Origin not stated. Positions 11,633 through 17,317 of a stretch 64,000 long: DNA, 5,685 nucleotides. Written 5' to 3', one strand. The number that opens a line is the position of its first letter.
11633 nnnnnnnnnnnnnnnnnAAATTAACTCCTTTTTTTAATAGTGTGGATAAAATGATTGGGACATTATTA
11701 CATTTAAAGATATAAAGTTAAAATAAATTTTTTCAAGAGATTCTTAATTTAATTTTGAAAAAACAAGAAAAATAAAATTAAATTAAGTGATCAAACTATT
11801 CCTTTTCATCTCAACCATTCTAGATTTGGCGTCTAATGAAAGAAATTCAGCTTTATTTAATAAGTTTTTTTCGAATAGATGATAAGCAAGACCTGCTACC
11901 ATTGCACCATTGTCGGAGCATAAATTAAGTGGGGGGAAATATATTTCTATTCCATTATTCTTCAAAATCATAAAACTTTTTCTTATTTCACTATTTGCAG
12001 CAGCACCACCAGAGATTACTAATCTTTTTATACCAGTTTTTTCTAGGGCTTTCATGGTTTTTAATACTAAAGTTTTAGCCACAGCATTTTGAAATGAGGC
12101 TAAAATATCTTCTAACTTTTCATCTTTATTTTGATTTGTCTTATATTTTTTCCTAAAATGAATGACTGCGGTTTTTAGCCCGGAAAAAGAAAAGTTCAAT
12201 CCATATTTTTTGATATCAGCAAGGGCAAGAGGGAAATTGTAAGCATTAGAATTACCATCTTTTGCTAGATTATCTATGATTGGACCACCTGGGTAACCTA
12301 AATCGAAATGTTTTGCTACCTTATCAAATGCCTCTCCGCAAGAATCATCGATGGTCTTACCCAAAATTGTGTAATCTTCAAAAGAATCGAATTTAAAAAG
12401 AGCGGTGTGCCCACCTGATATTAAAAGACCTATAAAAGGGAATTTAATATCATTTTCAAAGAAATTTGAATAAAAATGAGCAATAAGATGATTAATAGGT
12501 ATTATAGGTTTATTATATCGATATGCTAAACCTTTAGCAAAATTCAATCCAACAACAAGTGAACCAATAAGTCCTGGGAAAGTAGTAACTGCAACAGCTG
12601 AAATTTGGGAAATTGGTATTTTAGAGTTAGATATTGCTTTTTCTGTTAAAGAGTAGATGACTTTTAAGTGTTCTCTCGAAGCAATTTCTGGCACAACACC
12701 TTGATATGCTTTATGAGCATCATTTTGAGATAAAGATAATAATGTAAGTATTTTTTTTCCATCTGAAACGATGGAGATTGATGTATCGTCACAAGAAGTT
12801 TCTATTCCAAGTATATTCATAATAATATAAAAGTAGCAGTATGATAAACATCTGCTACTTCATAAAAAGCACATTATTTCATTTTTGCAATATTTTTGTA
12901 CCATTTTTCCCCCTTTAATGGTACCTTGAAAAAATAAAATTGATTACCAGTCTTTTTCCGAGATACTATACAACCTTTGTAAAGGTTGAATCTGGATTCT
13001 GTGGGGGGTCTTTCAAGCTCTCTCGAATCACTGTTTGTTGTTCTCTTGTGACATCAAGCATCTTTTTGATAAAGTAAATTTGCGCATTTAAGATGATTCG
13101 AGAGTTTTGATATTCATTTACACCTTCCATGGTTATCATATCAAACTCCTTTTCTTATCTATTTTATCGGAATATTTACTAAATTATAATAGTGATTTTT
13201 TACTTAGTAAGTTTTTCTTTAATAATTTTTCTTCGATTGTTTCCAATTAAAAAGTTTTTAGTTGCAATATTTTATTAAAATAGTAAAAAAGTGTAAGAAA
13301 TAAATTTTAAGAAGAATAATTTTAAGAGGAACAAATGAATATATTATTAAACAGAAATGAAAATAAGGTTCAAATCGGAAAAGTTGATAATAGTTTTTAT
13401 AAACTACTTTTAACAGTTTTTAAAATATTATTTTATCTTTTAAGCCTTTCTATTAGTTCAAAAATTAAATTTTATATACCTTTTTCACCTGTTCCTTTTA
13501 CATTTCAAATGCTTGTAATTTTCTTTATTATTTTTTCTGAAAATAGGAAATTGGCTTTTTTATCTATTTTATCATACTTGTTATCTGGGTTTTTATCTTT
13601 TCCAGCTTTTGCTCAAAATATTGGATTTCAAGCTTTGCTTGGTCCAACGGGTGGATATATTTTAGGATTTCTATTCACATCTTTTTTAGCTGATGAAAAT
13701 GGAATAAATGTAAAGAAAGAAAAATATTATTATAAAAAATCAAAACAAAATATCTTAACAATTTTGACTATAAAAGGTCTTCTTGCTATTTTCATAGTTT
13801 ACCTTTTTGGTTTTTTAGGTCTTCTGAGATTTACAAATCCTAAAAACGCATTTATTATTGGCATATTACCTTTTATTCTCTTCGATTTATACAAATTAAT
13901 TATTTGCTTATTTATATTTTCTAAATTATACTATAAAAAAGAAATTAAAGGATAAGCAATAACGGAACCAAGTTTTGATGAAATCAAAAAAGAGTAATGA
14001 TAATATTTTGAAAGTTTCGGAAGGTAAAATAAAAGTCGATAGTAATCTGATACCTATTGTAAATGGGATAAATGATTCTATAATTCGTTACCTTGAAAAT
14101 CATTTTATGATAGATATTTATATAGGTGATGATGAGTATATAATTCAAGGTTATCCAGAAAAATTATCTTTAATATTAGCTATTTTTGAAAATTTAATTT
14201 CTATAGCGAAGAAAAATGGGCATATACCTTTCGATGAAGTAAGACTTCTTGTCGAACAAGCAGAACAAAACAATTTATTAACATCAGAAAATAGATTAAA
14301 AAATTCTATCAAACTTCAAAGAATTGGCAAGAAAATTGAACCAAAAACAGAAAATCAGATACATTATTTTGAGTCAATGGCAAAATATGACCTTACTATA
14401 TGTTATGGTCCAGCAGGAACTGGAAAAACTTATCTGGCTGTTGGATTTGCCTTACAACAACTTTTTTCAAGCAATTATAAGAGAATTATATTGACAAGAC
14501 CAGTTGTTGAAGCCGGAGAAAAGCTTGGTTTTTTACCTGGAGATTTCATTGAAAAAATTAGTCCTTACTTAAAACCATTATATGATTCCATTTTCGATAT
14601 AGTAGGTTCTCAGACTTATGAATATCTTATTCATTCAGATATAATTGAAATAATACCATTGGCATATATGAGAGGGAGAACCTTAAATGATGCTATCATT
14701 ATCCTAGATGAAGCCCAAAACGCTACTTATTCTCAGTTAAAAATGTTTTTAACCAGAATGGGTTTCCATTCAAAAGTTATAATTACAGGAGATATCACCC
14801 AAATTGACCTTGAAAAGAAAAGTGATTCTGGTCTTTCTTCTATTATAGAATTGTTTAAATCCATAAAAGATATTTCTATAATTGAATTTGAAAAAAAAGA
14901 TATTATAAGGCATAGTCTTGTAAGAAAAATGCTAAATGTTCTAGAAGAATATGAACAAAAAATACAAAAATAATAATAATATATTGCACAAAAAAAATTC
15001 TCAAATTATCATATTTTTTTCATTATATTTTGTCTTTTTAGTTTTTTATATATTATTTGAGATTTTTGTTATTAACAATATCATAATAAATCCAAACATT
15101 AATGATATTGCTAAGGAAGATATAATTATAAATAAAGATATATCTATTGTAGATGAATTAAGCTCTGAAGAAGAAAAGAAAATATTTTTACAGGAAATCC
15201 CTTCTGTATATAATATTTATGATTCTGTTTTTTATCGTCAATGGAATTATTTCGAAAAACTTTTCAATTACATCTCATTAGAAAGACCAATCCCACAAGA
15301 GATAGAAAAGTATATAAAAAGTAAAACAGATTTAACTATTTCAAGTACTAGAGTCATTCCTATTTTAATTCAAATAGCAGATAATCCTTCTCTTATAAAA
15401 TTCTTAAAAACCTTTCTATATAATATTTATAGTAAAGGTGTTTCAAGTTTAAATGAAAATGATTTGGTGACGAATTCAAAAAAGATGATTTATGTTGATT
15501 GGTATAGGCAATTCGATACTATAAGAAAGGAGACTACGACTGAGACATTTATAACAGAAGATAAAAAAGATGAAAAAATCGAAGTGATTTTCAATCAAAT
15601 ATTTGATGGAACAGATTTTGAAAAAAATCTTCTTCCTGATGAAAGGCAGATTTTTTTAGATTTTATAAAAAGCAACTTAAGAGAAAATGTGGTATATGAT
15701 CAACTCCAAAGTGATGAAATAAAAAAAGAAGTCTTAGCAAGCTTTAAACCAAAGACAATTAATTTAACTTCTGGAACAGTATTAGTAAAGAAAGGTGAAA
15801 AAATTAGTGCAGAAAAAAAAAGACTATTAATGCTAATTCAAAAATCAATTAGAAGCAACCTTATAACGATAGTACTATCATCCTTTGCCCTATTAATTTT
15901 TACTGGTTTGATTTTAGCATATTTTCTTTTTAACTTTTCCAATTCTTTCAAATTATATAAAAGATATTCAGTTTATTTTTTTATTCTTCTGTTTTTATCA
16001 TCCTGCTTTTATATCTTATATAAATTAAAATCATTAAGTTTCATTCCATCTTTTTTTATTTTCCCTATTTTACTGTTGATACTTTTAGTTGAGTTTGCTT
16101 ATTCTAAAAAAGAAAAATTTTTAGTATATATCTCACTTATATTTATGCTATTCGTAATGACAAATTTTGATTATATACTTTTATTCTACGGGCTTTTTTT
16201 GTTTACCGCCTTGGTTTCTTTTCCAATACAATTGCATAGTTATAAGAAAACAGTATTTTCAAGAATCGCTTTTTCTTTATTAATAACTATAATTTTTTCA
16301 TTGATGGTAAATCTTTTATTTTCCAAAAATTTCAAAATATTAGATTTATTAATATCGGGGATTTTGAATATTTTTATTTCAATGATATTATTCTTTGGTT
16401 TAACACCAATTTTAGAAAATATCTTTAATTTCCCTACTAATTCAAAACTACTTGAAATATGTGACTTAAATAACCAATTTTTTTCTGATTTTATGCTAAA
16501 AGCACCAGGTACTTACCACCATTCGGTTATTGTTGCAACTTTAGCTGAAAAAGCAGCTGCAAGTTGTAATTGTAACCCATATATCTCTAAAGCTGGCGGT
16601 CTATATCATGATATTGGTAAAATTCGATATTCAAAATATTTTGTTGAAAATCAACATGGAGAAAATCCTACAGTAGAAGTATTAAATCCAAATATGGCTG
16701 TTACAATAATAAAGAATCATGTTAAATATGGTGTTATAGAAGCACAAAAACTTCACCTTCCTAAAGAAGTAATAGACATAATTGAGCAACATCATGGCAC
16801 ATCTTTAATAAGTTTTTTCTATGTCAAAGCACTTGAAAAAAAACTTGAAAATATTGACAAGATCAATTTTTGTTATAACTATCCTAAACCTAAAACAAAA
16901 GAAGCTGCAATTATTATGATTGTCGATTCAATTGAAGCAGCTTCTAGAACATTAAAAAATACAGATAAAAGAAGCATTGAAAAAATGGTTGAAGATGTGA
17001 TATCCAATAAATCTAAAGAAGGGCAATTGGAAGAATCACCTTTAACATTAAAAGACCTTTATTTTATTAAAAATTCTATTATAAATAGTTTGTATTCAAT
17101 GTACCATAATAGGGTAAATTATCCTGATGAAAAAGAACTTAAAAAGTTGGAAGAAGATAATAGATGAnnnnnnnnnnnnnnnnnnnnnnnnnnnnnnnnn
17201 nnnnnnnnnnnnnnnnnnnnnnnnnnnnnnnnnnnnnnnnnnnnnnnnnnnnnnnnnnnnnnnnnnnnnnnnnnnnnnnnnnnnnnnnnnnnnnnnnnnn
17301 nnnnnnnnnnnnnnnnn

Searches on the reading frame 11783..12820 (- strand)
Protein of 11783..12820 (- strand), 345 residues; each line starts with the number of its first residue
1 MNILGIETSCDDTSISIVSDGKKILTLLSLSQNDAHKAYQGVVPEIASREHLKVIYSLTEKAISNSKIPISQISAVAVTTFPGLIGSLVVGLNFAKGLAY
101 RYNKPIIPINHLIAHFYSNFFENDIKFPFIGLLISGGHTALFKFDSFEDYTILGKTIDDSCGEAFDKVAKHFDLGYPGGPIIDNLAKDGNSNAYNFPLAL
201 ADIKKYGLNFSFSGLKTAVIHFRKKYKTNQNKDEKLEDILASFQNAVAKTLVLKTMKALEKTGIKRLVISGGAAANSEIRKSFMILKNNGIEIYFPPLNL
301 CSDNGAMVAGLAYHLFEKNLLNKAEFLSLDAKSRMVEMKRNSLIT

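Call 66: search_protein_families(library=pfam, proteins=[window:11783-12820:-], max_evalue=0.0001)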
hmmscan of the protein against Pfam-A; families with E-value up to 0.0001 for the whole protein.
window:11783-12820:- (345 aa): 3 families
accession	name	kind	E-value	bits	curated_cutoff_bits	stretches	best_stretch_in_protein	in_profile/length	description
PF00814.31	TsaD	-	4.5e-85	286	24.8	1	24-309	2-263/264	tRNA N6-adenosine threonylcarbamoyltransferase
PF02543.21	Carbam_trans_N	-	1.6e-08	34.8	24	1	166-297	207-333/346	Carbamoyltransferase N-terminus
PF22521.2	HypF_C_2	-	2.2e-06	28.1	27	1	223-305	153-236/241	Carbamoyltransferase, Kae1-like Domain, second subdomain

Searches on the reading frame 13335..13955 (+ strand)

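Call 35: search_protein_families(library=pfam, proteins=[window:13335-13955:+], max_evalue=0.0001)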
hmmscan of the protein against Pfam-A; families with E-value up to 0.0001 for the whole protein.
window:13335-13955:+ (206 aa): 1 family
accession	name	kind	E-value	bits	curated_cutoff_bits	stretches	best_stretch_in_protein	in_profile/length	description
PF02632.19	BioY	-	2.4e-27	96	25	1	50-198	1-138/140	BioY family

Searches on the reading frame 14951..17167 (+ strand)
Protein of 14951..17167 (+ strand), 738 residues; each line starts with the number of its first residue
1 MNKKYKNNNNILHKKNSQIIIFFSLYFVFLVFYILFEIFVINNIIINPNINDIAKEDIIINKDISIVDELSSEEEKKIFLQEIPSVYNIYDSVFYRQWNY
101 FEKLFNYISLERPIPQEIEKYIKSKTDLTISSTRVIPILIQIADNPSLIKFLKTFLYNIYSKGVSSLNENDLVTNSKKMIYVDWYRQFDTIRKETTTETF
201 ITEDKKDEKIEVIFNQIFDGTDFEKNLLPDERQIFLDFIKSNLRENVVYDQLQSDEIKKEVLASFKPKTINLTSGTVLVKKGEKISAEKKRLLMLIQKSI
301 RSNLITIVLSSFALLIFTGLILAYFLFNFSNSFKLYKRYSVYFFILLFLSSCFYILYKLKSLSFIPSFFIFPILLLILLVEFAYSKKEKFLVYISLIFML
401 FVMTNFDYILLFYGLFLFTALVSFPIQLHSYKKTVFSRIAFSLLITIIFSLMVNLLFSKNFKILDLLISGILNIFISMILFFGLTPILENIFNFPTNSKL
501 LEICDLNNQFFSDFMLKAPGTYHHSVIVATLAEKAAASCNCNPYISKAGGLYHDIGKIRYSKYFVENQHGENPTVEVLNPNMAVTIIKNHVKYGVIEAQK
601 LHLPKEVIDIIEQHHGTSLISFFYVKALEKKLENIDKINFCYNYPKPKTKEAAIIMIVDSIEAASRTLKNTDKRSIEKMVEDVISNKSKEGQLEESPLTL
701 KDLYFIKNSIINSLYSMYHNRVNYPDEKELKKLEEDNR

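Call 35: search_protein_families(library=pfam, proteins=[window:14951-17167:+], max_evalue=0.0001)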
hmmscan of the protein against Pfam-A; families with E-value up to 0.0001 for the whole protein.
window:14951-17167:+ (738 aa): 3 families
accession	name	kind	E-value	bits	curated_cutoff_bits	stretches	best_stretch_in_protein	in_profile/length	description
PF07697.16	7TMR-HDED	-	5.2e-19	69.6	27.6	1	50-293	2-217/224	7TM-HD extracellular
PF01966.28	HD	-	4.5e-17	62.8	22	1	521-663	1-115/116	HD domain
PF07698.17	7TM-7TMR_HD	-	5.2e-05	23.7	29.4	1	309-496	5-190/190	7TM receptor with intracellular HD hydrolase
